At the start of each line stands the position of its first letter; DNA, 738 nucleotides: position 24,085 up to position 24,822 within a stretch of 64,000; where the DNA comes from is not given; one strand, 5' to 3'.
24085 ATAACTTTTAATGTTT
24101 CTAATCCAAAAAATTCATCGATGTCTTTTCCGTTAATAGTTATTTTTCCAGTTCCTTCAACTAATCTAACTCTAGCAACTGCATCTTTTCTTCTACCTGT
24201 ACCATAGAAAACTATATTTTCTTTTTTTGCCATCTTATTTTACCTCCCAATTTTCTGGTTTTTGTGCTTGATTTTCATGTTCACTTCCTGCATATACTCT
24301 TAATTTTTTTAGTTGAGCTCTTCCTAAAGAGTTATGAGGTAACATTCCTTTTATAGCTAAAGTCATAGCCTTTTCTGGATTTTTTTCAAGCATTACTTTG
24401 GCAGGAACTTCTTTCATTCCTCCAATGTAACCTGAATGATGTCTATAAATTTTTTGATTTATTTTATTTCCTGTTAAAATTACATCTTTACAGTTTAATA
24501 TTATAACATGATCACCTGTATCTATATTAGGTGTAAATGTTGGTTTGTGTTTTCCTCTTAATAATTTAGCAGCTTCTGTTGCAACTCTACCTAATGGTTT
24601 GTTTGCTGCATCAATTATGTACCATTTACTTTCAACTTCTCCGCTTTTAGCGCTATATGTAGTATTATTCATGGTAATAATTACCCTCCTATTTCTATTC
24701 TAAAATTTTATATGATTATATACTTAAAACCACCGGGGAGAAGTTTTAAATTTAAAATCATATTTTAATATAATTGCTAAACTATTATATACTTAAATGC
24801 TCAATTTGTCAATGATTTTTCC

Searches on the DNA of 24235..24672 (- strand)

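Call 57: search_with_rna_model(model_id=R1, sources=[L001, L004, L005, L006, L008, L009, L012, L013, L014, L015, L016, L017, L018, L019, L020, L021, L022, L024, L025, L026, L027, L028, L029, L030, L031, L033, L034, L035, L081, L087, L116, L119, L120], max_evalue=0.001, make_alignment=true)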
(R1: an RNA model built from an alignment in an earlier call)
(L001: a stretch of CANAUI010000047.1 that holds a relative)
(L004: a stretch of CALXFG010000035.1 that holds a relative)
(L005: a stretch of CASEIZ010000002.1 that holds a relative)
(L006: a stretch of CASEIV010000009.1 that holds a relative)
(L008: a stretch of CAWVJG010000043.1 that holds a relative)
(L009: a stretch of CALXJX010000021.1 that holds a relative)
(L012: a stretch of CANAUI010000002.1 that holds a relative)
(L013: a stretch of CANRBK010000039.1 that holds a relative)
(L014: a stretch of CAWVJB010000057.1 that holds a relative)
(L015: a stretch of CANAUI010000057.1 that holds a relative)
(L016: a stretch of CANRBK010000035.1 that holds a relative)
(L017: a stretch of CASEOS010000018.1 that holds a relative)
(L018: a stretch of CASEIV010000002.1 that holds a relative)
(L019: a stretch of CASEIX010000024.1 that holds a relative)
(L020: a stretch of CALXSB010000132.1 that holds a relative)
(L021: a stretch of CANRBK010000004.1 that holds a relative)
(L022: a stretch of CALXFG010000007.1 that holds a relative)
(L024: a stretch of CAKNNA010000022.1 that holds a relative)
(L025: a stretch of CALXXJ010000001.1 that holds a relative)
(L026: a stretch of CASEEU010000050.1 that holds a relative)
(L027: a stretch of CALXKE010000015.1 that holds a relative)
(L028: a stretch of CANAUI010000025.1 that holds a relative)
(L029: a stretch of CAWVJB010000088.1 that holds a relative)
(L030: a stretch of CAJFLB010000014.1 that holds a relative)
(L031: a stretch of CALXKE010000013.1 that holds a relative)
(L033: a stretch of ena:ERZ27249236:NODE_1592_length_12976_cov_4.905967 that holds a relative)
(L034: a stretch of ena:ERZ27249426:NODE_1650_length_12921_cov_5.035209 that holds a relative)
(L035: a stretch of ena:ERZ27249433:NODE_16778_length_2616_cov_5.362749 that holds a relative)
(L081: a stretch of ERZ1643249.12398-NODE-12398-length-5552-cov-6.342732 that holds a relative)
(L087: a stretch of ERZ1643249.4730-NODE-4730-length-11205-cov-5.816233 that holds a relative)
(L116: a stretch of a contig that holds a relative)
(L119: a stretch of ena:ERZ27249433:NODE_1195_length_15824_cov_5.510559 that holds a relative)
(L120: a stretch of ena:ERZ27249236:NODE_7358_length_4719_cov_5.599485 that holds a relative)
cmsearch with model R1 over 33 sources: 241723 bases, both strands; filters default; matches with E-value up to 0.001: 55.
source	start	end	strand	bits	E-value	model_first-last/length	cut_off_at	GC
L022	926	1067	+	172.2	1.9e-40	1-142/142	no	0.35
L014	6668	6809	+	171.8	2.5e-40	1-142/142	no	0.35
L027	5914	6055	-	171.7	2.6e-40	1-142/142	no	0.35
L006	7305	7446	-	170.1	6.5e-40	1-142/142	no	0.33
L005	6267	6408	+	170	6.9e-40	1-142/142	no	0.35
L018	4065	4206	+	170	6.9e-40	1-142/142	no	0.35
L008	6386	6527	-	168.8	1.4e-39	1-142/142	no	0.33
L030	3266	3407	-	168.3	2e-39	1-142/142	no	0.34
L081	2042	2183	-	168.3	2e-39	1-142/142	no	0.34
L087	2039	2180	-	167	4e-39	1-142/142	no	0.34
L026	2224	2365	-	166.9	4.4e-39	1-142/142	no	0.35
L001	7107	7248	+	166.4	5.6e-39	1-142/142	no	0.33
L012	5281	5422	+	163.9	2.5e-38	1-142/142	no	0.32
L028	4307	4448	+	161.1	1.3e-37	1-142/142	no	0.32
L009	2570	2712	-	161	1.4e-37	1-142/142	no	0.34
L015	7237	7378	-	159.3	3.6e-37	1-142/142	no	0.3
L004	6553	6695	-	157.5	1e-36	1-142/142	no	0.33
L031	6543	6685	-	157.5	1e-36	1-142/142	no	0.33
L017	4907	5049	+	156.8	1.6e-36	1-142/142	no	0.33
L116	942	1084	-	154.5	6e-36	1-142/142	no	0.36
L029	7294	7436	-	149.3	1.2e-34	1-142/142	no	0.38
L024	5062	5206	-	133.3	1.4e-30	1-142/142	no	0.37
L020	3260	3400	+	123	5.6e-28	1-142/142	no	0.33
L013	5219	5359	-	119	5.5e-27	1-142/142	no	0.38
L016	5618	5758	+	115.8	3.5e-26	1-142/142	no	0.39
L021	5849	5989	-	114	1e-25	1-142/142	no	0.38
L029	6103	6244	-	100.3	3e-22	1-142/142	no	0.37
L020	1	91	+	83.3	6e-18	53-142/142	5'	0.37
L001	7133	7220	-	47.2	8.2e-09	27-114/142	no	0.27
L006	7333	7420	+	47.1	8.6e-09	27-114/142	no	0.28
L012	5307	5394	-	45.9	1.7e-08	27-114/142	no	0.26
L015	7265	7352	+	45.9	1.7e-08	27-114/142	no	0.26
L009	2598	2686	+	45.6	2e-08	27-114/142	no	0.27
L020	3284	3372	-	45.3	2.4e-08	27-114/142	no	0.27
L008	6414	6501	+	45.1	2.7e-08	27-114/142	no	0.27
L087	2067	2154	+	45.1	2.7e-08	27-114/142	no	0.27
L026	2252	2339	+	43.9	5.6e-08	27-114/142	no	0.3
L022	926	1069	-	43.4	7.3e-08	1-142/142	no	0.34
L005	6293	6380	-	43.3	7.9e-08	27-114/142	no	0.3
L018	4091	4178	-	43.3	7.9e-08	27-114/142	no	0.3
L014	6694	6781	-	42.9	9.9e-08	27-114/142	no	0.31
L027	5942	6029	+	42.9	9.9e-08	27-114/142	no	0.31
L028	4333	4420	-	42.8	1e-07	27-114/142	no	0.27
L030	3294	3381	+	42.2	1.5e-07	27-114/142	no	0.28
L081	2070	2157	+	42.2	1.5e-07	27-114/142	no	0.28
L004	6581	6671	+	40.1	5e-07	27-116/142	no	0.27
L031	6571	6661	+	40.1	5e-07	27-116/142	no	0.27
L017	4928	5021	-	39.7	6.3e-07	27-119/142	no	0.27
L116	970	1058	+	38.8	1.1e-06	27-114/142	no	0.31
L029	7322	7410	+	36.9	3.3e-06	27-114/142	no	0.34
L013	5247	5333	+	36.5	4.1e-06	27-114/142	no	0.34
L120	4581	4645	-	34.7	1.2e-05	1-142/142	no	0.4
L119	2896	2960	-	34.7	1.2e-05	1-142/142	no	0.4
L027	1246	1338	+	29.9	0.00019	34-106/142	no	0.3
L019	2722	2828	-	28.3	0.00049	1-142/142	no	0.33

Alignment A5: 55 matches aligned to the model, 196 columns, each read 5' to 3' on its own strand. Consensus structure (alignment columns), stored with it:
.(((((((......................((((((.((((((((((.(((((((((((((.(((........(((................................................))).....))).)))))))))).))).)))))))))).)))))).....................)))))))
